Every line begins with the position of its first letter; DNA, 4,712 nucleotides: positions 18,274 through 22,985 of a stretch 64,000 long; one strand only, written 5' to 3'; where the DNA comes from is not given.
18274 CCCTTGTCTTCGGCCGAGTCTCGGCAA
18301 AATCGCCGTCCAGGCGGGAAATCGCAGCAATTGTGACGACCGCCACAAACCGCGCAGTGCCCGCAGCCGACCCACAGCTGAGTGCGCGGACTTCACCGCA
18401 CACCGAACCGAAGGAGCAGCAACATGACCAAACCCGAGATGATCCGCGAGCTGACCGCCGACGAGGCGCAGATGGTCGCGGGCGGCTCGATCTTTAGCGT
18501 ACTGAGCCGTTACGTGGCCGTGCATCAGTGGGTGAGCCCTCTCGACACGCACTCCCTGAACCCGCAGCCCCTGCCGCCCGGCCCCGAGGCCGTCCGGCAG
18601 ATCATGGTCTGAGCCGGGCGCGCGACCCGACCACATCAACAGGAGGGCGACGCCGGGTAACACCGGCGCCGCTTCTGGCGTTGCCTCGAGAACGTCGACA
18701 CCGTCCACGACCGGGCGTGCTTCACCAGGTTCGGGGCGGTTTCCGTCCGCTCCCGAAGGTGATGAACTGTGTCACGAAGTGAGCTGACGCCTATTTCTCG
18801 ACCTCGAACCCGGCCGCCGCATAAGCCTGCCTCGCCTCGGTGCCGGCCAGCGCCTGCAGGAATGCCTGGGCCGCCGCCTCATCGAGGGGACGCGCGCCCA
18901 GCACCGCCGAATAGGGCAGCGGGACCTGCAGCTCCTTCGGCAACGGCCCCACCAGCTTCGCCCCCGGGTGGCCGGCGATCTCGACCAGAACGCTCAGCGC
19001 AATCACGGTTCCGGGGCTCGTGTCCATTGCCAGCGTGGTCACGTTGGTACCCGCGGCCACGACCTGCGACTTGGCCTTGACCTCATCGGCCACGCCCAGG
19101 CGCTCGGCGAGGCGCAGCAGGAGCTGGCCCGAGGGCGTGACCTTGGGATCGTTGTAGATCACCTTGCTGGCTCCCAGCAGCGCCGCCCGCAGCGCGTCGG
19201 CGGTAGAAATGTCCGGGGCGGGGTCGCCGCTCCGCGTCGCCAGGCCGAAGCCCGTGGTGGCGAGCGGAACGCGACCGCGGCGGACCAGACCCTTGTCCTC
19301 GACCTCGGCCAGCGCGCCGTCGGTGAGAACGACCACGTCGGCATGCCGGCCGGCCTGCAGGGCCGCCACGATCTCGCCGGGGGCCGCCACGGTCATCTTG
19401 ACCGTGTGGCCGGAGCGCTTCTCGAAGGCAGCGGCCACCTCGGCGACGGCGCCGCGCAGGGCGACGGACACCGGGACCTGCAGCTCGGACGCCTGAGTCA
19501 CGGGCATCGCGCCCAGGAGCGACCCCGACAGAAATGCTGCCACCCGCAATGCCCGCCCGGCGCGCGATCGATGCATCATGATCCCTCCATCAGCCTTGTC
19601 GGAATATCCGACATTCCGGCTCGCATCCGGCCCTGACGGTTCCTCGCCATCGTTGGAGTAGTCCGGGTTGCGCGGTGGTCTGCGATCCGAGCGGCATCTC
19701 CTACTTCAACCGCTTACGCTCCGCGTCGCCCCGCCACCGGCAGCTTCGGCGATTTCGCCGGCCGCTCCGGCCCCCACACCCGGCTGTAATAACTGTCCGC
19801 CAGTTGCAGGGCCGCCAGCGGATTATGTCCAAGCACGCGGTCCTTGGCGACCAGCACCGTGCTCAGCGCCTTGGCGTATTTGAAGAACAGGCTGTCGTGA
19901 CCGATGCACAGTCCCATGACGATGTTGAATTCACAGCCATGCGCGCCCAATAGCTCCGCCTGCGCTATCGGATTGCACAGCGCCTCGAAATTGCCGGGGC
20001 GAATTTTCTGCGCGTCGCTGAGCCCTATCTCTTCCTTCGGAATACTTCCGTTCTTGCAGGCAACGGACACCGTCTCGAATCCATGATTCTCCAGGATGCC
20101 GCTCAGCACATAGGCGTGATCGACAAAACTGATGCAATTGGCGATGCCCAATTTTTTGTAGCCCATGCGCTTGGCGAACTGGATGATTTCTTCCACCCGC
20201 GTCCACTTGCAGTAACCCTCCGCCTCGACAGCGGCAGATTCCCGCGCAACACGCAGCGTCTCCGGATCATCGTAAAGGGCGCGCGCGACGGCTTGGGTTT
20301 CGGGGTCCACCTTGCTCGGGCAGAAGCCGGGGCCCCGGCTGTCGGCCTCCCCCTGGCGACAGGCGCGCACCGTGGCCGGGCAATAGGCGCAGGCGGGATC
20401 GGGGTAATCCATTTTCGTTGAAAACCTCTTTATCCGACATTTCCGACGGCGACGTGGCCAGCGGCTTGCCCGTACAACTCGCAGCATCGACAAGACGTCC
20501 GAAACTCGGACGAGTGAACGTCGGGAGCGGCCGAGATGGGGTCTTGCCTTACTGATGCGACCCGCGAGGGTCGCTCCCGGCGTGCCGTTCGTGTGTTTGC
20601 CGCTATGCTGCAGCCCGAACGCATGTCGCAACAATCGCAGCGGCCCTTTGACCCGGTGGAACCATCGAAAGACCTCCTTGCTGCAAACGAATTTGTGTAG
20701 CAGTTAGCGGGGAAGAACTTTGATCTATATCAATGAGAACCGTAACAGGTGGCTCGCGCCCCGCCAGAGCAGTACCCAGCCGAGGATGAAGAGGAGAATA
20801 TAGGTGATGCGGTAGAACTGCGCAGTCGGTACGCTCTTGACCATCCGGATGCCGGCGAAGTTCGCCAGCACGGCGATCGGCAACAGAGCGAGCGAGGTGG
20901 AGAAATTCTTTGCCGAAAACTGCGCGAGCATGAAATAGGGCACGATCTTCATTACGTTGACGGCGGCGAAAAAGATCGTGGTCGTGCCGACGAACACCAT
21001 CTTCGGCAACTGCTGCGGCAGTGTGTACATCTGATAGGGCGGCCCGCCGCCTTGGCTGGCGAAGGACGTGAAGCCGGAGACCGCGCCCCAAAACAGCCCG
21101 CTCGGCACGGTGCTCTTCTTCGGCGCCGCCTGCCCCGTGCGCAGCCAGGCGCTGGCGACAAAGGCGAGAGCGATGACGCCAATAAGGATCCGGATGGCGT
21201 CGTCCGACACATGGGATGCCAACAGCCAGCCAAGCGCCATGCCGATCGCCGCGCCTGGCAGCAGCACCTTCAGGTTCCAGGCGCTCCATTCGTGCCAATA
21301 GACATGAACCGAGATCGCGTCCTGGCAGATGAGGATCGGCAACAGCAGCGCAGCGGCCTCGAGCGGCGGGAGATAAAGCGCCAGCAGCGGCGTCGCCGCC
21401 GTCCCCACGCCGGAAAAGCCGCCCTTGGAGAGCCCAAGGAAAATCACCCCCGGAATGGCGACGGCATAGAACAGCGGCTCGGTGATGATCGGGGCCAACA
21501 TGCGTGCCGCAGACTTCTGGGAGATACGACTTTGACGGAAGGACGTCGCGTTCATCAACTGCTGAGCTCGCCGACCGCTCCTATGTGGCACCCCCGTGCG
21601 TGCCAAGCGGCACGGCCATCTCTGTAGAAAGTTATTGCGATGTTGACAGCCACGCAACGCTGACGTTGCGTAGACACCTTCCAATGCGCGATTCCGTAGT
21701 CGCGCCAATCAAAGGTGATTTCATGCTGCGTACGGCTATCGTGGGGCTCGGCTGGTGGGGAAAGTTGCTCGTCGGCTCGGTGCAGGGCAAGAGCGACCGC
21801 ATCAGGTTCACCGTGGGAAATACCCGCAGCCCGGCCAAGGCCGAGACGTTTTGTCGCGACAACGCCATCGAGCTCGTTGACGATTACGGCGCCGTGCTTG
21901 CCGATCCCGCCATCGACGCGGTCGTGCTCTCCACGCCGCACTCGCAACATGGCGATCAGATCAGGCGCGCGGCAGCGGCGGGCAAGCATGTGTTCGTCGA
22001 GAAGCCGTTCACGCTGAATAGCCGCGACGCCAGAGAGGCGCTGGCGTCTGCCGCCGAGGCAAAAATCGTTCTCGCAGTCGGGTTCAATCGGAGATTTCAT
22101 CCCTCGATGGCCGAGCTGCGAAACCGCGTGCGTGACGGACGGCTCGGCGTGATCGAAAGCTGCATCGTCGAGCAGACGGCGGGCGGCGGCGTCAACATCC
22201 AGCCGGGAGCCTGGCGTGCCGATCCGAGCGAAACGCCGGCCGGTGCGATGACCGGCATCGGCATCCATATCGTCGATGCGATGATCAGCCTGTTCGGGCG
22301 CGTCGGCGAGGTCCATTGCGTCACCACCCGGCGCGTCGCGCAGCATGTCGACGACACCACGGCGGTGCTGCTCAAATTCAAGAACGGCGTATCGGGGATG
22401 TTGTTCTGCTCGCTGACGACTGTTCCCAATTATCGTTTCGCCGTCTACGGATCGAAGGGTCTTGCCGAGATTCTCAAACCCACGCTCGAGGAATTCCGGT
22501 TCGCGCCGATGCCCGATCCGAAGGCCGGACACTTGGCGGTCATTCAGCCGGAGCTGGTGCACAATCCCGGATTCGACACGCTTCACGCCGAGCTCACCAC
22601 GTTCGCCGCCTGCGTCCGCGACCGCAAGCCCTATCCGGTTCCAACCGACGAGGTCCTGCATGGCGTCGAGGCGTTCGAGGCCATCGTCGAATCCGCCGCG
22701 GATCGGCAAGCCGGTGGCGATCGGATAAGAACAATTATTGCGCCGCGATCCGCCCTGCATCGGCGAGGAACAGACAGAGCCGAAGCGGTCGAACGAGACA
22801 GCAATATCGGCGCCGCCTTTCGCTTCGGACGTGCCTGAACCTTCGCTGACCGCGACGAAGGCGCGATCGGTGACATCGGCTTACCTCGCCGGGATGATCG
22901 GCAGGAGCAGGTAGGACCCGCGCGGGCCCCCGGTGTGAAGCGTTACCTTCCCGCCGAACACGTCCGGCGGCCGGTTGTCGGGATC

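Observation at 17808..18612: Second GG-leader peptide gene preceded by a (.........)n 9-nt array and 25-bp direct repeats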

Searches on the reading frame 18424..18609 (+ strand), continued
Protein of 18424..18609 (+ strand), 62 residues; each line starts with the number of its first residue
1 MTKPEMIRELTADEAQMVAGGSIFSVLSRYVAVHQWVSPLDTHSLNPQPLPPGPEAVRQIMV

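Call 59: search_solved_structures(query=A4, max_evalue=10, show_alignments=2)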
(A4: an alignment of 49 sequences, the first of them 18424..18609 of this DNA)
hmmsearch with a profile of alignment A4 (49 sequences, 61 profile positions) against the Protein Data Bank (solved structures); distinct sequences matched with E-value up to 10: 4.
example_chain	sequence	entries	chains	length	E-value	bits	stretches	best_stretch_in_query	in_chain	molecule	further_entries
9zn4_A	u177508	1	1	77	0.3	14.1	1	6-24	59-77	Nif11 domain-containing protein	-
7s5j_B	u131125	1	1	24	1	12.4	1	11-27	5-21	CtA peptide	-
3ec8_A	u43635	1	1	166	1.1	12.3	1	6-27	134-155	Putative uncharacterized protein FLJ10324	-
5cfp_A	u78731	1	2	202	2.1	11.4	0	5-38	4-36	Stimulator of Interferon Genes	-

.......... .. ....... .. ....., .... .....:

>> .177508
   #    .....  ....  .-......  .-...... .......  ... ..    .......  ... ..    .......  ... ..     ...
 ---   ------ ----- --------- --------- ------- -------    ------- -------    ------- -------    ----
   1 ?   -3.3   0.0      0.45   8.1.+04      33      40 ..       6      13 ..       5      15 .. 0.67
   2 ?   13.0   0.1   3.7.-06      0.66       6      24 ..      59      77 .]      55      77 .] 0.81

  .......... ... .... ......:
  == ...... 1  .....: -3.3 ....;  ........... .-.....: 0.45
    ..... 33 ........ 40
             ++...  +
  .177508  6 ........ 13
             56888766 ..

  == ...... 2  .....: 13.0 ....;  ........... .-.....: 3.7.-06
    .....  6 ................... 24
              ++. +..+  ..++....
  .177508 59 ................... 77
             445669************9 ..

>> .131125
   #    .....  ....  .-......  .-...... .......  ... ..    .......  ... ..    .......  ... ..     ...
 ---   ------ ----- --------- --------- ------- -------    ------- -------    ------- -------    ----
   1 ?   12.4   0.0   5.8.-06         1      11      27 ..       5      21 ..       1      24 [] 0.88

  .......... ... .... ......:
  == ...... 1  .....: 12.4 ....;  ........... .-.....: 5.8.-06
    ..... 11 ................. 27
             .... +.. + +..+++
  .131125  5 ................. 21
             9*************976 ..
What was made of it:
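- Closest known: Double-glycine. Same: The pattern matches the CtA and Nif11 leaders (call 59).
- Their E-values of 0.3 and 1 make this pattern-level support only (call 59).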

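Call 68: predict_structure(alignment_id=A5)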
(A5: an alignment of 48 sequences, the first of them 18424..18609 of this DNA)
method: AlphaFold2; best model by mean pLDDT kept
length: 62 residues; sequences in the alignment: 48
mean_pLDDT: 64.9   pTM: 0.22
mean pLDDT of the five models: 64.9, 62.3, 60.7, 60.0, 57.1
residues with pLDDT >= 90: 0; 70-90: 12; 50-70: 49; < 50: 1
segments of 3 or more residues with pLDDT < 50: none
pLDDT, mean of each block of 10 residues (from residue 1): 64 74 61 65 66 63 52
secondary structure, 60 per line:
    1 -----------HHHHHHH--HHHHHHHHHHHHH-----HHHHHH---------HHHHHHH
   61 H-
elements in order: H12-18 H21-33 H39-44 H54-61
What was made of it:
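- AlphaFold2 gave only a low-confidence model (pLDDT 65, call 68).
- Tried and rejected: This was too low for a fold search, so none was run (call 68).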

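Call 73: find_encoding_contigs(protein=P0117, flank=10000, max_places=2)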
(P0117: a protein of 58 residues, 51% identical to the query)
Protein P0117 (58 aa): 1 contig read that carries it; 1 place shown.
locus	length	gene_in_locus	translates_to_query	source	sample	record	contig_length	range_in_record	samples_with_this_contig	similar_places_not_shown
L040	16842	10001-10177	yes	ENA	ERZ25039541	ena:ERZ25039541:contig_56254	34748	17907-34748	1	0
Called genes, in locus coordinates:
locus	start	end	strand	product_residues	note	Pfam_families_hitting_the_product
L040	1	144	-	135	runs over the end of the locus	PF01494:FAD_binding_3 (weak)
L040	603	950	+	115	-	PF12852:Cupin_6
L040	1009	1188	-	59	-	-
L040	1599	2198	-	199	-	PF00520:Ion_trans, PF07885:Ion_trans_2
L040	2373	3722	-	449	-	PF07690:MFS_1, PF13347:MFS_2 (weak), PF07690:MFS_1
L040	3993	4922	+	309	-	PF03401:TctC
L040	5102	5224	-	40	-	-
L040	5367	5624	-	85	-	-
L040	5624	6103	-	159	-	-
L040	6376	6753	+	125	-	-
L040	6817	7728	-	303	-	PF00180:Iso_dh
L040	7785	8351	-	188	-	PF03401:TctC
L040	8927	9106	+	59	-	PF00126:HTH_1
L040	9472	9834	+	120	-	PF03466:LysR_substrate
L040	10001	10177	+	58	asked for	-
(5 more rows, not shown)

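Call 74: find_encoding_contigs(protein=P0057, flank=10000, max_places=2)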
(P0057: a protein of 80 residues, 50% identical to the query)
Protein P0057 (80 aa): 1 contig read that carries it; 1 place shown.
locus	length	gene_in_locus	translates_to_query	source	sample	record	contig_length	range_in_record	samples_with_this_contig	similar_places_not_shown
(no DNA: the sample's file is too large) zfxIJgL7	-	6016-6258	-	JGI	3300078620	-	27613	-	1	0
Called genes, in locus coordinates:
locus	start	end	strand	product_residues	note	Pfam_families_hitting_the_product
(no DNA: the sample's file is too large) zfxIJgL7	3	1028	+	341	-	?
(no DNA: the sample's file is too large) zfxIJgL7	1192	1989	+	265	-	PF04199:Cyclase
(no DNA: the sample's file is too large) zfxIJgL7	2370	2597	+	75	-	PF13711:DUF4160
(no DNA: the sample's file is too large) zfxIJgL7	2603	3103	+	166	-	PF12728:HTH_17 (weak)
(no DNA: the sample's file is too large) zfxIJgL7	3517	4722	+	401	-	PF00070:Pyr_redox (faint), PF01266:DAO (faint), PF07992:Pyr_redox_2, PF13454:NAD_binding_9 (faint)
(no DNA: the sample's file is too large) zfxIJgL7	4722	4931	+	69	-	-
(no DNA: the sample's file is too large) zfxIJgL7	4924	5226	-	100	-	-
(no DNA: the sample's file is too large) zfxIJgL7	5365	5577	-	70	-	PF00353:HemolysinCabind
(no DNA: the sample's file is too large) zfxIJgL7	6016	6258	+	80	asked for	-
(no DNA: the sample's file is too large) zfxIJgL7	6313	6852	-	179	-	PF08386:Abhydrolase_4 (weak)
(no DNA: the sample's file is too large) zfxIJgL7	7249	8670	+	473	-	PF03781:FGE-sulfatase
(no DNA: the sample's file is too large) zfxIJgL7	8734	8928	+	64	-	PF03061:4HBT (weak)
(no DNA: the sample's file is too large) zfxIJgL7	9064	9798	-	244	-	PF13578:Methyltransf_24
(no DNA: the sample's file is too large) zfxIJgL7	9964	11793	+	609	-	PF00486:Trans_reg_C, PF00515:TPR_1 (faint), PF07719:TPR_2 (faint), PF13181:TPR_8 (faint), PF13414:TPR_11 (faint), PF13428:TPR_14 (faint), PF13431:TPR_17 (faint), PF14559:TPR_19 (faint), +1 more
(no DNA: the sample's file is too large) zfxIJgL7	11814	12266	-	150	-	-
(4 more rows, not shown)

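Call 75: find_encoding_contigs(protein=P0077, flank=10000, max_places=3)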
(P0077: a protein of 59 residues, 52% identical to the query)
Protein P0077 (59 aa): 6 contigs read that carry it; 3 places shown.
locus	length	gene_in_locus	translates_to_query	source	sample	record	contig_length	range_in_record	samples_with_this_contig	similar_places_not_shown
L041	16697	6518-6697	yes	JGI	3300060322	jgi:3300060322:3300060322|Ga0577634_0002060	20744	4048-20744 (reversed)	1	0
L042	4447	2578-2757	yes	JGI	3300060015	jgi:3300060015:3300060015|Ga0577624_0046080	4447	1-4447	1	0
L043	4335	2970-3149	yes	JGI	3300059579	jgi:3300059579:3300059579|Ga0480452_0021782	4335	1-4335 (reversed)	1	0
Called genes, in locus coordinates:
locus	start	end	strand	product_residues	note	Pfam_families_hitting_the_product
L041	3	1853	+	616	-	?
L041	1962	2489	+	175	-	PF06776:IalB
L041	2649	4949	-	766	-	PF00884:Sulfatase, PF16347:SGSH_C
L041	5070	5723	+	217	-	PF00440:TetR_N (weak)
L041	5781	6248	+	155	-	PF13474:SnoaL_3, PF14534:DUF4440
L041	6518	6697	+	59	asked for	-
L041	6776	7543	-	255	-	-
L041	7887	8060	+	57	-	-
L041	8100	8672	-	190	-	PF00034:Cytochrom_C, PF13442:Cytochrome_CBB3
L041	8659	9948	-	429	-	PF00174:Oxidored_molyb, PF03404:Mo-co_dimer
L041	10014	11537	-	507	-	PF00324:AA_permease, PF13520:AA_permease_2, PF13906:AA_permease_C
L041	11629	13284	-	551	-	PF00264:Tyrosinase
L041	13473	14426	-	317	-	PF09992:NAGPA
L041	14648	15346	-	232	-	PF02517:Rce1-like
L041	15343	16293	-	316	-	PF00903:Glyoxalase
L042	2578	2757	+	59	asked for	-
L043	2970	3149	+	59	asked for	-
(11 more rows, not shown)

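Call 80: search_dna_similar(query=window:18424-18609:+, collection=plasmids, mode=protein, max_evalue=0.01, max_rows=25)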
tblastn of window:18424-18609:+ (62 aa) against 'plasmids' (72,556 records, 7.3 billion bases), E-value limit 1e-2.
No match.

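Call 81: search_dna_similar(query=P0113, collection=plasmids, mode=protein, max_evalue=0.01, max_rows=25)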
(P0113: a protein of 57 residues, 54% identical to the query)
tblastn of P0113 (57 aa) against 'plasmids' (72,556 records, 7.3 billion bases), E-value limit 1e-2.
No match.
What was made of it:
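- Tried and rejected: tblastn of two family members against 72,556 plasmids gave no match (calls 80, 81).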

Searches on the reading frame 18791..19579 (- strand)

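Call 7: search_protein_families(library=pfam, proteins=[window:18791-19579:-], max_evalue=0.01)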
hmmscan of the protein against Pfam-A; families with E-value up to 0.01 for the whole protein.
window:18791-19579:- (262 aa): 2 families
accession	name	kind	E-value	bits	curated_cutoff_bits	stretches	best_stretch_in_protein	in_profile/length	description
PF13531.11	SBP_bac_11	-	1.2e-37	130.3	25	1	33-259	1-227/227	Bacterial extracellular solute-binding protein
PF01547.30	SBP_bac_1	-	0.0019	18.7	26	1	45-187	10-165/307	Bacterial extracellular solute-binding protein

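Call 72: search_protein_families(library=ncbifam, proteins=[window:18791-19579:-], max_evalue=0.01)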
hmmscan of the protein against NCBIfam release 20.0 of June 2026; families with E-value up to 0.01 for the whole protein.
window:18791-19579:- (262 aa): 2 families
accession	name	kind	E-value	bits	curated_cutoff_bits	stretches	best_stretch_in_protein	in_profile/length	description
TIGR01256.1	modA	equivalog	6.5e-09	36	62.5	1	41-251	4-211/217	molybdate ABC transporter substrate-binding protein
NF007958.0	PRK10677.1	equivalog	0.0011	18.1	253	1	14-259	11-254/256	molybdate ABC transporter substrate-binding protein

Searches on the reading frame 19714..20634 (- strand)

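Call 7: search_protein_families(library=pfam, proteins=[window:19714-20634:-], max_evalue=0.01)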
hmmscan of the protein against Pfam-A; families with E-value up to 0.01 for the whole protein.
window:19714-20634:- (306 aa): 1 family
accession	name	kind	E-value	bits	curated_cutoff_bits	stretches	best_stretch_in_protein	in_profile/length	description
PF08901.16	DUF1847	-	4.9e-61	205.3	25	1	105-261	1-157/157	Protein of unknown function (DUF1847)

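Call 26: search_protein_families(library=ncbifam, proteins=[window:19714-20634:-], max_evalue=1)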
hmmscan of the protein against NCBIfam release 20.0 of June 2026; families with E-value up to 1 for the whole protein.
window:19714-20634:- (306 aa): 0 families

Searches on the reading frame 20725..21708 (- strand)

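Call 7: search_protein_families(library=pfam, proteins=[window:20725-21708:-], max_evalue=0.01)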
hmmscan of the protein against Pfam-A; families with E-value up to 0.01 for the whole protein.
window:20725-21708:- (327 aa): 1 family
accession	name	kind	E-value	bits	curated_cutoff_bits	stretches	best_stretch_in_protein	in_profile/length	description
PF01925.25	TauE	-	3.1e-29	102.8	32.6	1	87-310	4-234/237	Sulfite exporter TauE/SafE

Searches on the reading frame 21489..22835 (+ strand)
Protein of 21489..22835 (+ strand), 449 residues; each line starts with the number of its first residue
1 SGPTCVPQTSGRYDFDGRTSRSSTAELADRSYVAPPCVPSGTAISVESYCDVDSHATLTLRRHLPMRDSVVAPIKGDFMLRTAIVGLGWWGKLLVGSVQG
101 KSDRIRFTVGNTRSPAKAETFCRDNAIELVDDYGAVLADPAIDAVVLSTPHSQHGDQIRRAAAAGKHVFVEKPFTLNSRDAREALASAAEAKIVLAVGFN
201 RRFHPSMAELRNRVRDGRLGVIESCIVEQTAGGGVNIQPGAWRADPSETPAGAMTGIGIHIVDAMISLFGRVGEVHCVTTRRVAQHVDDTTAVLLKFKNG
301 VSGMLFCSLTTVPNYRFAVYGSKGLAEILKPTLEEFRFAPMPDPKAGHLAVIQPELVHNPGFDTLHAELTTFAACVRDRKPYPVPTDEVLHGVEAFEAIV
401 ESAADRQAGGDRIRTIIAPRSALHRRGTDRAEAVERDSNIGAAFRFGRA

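Call 65: search_protein_families(library=pfam, proteins=[window:21489-22835:+], max_evalue=0.001)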
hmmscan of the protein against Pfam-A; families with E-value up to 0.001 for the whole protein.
window:21489-22835:+ (449 aa): 3 families
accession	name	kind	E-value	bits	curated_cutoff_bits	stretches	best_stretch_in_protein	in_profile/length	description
PF01408.29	GFO_IDH_MocA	-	2.1e-23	83.7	24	1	80-199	1-120/120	Oxidoreductase family, NAD-binding Rossmann fold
PF22725.1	GFO_IDH_MocA_C3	-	2e-22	79.9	27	1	208-326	2-123/124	GFO/IDH/MocA C-terminal domain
PF02894.22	GFO_IDH_MocA_C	-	2.6e-20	73.6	22.9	1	212-407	2-214/218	Oxidoreductase family, C-terminal alpha/beta domain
